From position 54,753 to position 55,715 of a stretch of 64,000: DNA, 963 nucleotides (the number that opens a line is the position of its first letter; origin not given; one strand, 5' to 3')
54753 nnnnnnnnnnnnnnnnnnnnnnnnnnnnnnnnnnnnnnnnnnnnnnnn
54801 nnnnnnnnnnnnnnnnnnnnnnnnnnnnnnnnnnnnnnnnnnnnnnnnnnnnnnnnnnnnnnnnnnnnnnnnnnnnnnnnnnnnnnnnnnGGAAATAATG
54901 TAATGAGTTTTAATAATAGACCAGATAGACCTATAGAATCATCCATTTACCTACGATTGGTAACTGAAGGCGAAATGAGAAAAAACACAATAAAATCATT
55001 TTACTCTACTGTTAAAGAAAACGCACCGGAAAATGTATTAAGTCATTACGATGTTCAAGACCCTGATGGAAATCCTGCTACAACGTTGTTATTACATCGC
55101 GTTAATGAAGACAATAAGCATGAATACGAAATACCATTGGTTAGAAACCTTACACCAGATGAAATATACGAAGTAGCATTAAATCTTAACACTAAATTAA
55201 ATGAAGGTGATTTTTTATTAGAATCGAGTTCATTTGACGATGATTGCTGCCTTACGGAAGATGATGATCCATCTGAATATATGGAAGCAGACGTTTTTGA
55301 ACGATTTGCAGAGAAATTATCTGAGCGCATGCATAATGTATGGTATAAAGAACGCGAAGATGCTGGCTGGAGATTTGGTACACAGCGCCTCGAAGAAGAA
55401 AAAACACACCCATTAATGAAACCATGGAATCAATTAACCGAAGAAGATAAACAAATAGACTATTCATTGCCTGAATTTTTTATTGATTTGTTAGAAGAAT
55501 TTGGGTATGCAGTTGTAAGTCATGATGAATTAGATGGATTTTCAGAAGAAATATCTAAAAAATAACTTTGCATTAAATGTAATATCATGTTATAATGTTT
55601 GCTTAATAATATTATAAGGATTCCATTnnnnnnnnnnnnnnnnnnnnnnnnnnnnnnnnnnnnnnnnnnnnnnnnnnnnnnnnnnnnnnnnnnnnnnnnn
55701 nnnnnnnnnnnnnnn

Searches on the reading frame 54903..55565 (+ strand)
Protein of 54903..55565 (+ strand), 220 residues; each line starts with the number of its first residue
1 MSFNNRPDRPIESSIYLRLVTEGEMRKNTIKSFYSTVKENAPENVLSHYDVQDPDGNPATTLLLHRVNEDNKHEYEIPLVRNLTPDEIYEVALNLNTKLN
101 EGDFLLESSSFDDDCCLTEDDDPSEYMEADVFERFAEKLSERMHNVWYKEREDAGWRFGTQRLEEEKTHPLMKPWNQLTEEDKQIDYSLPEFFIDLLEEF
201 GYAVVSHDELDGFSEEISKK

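Call 11: search_protein_families(library=phrogs, proteins=[window:54903-55565:+], max_evalue=0.00001)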
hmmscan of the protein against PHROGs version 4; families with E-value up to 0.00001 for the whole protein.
window:54903-55565:+ (220 aa): 2 families
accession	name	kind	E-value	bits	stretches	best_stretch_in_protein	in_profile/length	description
phrog_5154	-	unknown function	1.7e-10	41.6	1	134-187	193-248/454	-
phrog_11782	-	unknown function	1.4e-06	29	1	140-188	55-103/290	-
